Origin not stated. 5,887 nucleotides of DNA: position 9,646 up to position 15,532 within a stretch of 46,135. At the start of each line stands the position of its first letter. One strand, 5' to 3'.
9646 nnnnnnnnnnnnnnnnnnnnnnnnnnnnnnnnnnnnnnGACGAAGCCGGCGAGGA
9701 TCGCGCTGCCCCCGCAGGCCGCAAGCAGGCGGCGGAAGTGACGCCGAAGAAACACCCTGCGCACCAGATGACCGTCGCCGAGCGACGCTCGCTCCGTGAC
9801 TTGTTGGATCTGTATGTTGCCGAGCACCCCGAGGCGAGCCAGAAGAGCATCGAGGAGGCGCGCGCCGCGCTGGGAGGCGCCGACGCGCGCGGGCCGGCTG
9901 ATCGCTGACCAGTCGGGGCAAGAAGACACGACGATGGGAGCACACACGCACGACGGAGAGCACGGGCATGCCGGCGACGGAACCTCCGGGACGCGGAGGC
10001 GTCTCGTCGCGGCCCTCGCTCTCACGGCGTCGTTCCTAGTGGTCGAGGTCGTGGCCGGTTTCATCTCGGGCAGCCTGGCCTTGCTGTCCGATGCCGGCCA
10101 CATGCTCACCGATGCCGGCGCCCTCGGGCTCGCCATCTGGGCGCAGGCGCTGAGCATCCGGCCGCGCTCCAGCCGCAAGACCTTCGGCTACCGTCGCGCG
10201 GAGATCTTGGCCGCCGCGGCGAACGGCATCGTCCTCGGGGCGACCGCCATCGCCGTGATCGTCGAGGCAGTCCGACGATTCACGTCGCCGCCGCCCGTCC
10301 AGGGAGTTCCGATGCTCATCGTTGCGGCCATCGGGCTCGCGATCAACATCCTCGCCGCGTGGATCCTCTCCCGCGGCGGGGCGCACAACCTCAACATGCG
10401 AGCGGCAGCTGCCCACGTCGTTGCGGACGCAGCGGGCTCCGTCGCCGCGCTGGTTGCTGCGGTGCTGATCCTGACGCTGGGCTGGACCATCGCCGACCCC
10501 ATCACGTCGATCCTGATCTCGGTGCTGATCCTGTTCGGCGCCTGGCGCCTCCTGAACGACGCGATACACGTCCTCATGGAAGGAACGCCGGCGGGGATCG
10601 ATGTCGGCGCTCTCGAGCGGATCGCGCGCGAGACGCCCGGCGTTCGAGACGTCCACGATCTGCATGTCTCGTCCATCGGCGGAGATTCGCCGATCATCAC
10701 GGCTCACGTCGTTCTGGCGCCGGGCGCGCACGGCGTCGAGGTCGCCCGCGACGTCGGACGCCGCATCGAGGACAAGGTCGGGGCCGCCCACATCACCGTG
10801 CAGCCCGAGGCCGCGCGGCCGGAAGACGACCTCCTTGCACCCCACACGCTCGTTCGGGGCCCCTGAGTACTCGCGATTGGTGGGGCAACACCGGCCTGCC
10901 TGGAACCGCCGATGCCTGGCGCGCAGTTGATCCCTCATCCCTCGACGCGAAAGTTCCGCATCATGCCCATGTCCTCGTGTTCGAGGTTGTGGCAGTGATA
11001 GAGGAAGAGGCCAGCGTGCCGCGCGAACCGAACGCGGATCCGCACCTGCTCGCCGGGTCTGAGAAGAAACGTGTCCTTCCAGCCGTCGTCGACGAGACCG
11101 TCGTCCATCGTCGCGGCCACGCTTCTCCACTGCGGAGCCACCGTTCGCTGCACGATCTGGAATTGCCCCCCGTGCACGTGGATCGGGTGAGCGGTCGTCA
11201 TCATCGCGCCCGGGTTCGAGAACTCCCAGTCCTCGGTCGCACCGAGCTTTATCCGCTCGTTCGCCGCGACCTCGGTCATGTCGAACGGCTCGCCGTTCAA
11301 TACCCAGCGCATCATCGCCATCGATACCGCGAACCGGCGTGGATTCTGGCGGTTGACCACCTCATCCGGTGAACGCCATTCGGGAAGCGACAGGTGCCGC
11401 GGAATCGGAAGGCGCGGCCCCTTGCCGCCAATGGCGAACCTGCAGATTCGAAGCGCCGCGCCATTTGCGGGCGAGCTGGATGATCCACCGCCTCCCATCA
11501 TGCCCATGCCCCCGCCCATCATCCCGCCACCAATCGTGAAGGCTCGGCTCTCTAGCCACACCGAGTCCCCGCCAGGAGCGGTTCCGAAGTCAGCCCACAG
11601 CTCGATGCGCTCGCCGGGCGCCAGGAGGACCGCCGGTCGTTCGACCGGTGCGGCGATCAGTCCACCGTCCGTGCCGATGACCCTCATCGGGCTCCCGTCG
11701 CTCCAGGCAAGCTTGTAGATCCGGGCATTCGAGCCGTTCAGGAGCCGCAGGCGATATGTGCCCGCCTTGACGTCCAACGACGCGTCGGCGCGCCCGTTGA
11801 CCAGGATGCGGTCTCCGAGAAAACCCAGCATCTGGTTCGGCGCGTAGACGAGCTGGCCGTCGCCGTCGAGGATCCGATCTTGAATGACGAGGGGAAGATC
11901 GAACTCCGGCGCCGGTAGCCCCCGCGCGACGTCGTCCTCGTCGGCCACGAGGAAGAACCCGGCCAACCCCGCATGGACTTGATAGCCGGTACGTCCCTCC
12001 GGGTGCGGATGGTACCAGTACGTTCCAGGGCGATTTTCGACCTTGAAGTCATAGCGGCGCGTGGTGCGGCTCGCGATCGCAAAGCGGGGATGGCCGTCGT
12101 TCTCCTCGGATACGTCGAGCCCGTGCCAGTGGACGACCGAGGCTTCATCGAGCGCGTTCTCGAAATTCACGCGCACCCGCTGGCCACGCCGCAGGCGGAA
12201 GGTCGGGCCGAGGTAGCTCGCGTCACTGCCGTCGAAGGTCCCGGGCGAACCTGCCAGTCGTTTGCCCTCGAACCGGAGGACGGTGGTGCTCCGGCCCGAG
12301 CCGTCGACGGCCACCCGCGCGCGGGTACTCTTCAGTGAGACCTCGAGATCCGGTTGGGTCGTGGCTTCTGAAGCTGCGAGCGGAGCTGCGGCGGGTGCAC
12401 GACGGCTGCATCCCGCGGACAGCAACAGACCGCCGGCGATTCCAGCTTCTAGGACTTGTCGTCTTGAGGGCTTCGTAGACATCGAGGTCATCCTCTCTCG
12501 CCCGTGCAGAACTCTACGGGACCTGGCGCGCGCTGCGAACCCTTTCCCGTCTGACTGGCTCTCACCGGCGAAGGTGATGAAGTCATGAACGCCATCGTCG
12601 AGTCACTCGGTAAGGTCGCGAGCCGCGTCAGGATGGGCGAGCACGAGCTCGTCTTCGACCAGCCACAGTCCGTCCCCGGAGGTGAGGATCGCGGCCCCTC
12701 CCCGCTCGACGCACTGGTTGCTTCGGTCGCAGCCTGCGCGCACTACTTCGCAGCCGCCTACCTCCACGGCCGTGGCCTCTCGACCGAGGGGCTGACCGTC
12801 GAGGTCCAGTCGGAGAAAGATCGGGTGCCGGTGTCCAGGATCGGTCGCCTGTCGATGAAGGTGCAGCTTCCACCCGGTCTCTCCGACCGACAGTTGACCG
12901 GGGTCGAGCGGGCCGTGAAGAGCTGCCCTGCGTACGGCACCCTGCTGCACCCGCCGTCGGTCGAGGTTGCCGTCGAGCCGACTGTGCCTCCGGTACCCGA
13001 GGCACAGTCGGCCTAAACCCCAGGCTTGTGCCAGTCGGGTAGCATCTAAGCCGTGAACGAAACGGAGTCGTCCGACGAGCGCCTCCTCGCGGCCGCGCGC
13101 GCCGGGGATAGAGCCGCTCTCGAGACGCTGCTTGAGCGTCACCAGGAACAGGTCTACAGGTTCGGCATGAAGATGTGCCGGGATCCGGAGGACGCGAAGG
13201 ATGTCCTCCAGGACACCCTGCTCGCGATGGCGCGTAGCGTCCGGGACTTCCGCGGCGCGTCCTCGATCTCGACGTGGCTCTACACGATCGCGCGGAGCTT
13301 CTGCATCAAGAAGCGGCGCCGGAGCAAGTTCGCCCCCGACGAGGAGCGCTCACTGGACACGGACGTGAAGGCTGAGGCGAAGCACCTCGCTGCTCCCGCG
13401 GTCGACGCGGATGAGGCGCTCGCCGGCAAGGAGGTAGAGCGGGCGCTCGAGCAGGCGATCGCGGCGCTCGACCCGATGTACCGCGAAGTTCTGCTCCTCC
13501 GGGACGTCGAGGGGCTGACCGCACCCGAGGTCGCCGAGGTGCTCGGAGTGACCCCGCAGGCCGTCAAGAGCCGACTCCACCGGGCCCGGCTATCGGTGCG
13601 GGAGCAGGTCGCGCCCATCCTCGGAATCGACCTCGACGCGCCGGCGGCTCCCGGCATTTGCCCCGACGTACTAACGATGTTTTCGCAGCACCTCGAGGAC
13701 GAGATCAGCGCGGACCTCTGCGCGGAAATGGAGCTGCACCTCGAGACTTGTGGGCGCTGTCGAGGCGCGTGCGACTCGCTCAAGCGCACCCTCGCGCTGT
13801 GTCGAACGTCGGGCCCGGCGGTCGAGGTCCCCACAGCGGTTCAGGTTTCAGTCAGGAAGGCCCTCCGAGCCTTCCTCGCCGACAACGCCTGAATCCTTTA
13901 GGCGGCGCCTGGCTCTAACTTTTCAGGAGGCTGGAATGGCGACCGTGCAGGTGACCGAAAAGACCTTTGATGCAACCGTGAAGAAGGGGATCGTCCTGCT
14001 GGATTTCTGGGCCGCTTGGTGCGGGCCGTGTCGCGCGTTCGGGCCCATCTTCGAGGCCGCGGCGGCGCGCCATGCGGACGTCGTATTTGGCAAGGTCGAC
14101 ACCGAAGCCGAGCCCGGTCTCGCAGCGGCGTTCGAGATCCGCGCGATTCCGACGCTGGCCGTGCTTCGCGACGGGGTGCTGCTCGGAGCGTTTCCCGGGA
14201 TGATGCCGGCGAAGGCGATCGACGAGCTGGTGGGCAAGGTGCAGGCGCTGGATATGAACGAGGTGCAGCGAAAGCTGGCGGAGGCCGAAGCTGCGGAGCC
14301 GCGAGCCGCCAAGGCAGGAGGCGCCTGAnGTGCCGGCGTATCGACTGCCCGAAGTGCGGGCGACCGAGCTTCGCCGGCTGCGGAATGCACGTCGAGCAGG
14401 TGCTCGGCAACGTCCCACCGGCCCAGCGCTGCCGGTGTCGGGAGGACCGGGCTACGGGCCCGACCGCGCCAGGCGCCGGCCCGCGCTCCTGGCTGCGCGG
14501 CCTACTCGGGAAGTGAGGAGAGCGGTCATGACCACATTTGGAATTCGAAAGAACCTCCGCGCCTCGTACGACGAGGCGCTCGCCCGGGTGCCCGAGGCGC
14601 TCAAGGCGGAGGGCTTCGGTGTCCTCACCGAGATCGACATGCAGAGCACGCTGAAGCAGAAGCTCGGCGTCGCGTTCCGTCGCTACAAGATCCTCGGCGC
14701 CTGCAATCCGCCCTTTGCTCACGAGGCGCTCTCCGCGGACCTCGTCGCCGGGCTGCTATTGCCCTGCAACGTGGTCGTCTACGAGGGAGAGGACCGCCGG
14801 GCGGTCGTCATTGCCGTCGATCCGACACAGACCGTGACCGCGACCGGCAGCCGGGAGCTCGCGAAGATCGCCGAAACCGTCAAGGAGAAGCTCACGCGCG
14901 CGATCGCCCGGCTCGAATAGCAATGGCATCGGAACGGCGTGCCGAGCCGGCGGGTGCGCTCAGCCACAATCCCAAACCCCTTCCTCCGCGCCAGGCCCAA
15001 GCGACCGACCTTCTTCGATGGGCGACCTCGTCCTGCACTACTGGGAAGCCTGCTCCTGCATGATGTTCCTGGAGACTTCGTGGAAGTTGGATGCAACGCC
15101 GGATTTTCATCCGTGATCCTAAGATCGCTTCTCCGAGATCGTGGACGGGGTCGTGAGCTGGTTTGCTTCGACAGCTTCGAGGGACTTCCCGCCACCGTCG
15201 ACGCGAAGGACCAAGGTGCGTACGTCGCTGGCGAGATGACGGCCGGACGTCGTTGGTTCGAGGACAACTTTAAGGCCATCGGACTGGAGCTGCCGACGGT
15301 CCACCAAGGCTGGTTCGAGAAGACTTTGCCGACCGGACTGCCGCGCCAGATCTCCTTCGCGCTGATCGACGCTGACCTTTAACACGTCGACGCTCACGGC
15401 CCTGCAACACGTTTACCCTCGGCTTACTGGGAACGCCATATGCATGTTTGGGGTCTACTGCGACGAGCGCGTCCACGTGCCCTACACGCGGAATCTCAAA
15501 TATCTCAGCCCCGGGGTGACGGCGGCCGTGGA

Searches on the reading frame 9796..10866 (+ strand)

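Call 47: search_protein_families(library=pfam, proteins=[window:9796-10866:+], max_evalue=0.0001)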
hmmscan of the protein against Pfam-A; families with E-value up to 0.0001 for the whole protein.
window:9796-10866:+ (356 aa): 2 families
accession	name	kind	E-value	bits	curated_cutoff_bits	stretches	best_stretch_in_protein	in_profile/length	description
PF01545.26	Cation_efflux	-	3.1e-40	138.5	26.6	1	70-261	1-198/198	Cation efflux family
PF16916.11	ZT_dimer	-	4.9e-12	46.1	26.7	1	266-338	2-76/78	Dimerisation domain of Zinc Transporter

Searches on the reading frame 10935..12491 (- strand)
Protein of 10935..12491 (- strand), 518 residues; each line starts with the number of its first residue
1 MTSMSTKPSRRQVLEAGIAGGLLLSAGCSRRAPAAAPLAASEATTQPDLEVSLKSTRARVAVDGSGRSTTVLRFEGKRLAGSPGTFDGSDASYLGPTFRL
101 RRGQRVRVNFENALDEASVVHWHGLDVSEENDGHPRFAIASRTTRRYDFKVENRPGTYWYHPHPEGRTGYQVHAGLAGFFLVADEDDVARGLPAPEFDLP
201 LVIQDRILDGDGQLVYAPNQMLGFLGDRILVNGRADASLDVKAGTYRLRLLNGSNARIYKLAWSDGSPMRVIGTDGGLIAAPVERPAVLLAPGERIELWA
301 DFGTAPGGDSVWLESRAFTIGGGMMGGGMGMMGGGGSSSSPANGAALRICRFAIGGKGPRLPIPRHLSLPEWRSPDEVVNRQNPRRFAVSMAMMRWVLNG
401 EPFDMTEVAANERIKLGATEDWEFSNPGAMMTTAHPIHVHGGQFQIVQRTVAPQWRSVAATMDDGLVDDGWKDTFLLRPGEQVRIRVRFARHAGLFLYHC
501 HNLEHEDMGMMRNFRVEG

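Call 47: search_protein_families(library=pfam, proteins=[window:10935-12491:-], max_evalue=0.0001)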
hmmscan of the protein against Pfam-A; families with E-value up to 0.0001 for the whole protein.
window:10935-12491:- (518 aa): 2 families
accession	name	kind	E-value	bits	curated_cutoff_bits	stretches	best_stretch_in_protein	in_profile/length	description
PF07731.20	Cu-oxidase_2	-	1e-30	106.7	20.4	1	383-517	6-134/137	Multicopper oxidase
PF07732.21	Cu-oxidase_3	-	3.2e-28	98.6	21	1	89-186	20-118/119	Multicopper oxidase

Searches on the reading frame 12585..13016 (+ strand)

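Call 87: search_protein_families(library=pfam, proteins=[window:12585-13016:+], max_evalue=0.01)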
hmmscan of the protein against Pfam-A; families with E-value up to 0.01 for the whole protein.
window:12585-13016:+ (143 aa): 1 family
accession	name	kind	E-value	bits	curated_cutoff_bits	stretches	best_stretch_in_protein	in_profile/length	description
PF02566.24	OsmC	-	6.1e-14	52.7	27.5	1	33-128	1-99/100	OsmC-like protein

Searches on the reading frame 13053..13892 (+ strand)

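Call 47: search_protein_families(library=pfam, proteins=[window:13053-13892:+], max_evalue=0.0001)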
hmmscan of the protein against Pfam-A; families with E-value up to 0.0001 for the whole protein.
window:13053-13892:+ (279 aa): 6 families
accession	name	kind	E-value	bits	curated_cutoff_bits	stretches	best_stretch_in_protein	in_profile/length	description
PF08281.18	Sigma70_r4_2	-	9.8e-18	64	25.7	1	130-180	2-52/54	Sigma-70, region 4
PF04542.20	Sigma70_r2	-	6e-16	58.4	24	1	26-92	1-69/71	Sigma-70 region 2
PF04545.22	Sigma70_r4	-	5.3e-10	39.1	24.1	1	135-184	1-50/50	Sigma-70, region 4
PF07638.17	Sigma70_ECF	-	2.1e-09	38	21.1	1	10-185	6-182/185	ECF sigma factor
PF13490.11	zf-HC2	-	1.2e-06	28.9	22.2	1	203-237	1-35/35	Putative zinc-finger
PF22233.2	PhyR_sigma-like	-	8.2e-06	26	27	1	137-179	2-44/50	Response regulator PhyR, sigma-like domain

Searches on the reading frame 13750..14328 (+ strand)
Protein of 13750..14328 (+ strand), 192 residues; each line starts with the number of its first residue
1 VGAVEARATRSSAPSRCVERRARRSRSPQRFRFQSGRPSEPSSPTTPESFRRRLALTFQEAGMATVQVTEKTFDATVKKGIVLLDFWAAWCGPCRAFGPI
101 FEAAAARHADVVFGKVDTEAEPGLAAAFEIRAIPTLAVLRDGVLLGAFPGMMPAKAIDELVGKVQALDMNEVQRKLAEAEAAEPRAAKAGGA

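Call 87: search_protein_families(library=pfam, proteins=[window:13750-14328:+], max_evalue=0.01)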
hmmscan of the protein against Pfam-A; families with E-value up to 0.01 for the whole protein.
window:13750-14328:+ (192 aa): 4 families
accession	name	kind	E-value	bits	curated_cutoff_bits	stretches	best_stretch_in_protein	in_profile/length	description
PF00085.26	Thioredoxin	-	7.3e-23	81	23.5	1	65-160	2-100/103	Thioredoxin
PF13098.12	Thioredoxin_2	-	1.7e-05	25.5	27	1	79-160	5-103/104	Thioredoxin-like domain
PF13905.12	Thioredoxin_8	-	0.00024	21.8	27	0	81-105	3-27/94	Thioredoxin-like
PF14595.12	Thioredoxin_9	-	0.0057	17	25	1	65-146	25-111/129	Thioredoxin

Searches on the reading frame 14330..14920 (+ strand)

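Call 87: search_protein_families(library=pfam, proteins=[window:14330-14920:+], max_evalue=0.01)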
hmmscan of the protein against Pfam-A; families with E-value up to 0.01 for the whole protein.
window:14330-14920:+ (196 aa): 1 family
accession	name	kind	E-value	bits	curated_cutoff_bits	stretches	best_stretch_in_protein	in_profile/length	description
PF03625.19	DUF302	-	1.8e-24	85.8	23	1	102-165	1-63/63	Domain of unknown function DUF302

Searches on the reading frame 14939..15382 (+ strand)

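Call 87: search_protein_families(library=pfam, proteins=[window:14939-15382:+], max_evalue=0.01)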
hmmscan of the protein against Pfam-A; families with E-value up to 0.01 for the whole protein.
window:14939-15382:+ (147 aa): 2 families
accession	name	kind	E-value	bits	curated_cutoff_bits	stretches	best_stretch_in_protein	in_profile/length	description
PF05711.17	TylF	-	5.3e-15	55.8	23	1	39-147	87-203/264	Macrocin-O-methyltransferase (TylF)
PF13578.12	Methyltransf_24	-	4.6e-09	37.5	26.3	1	48-146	1-77/105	Methyltransferase domain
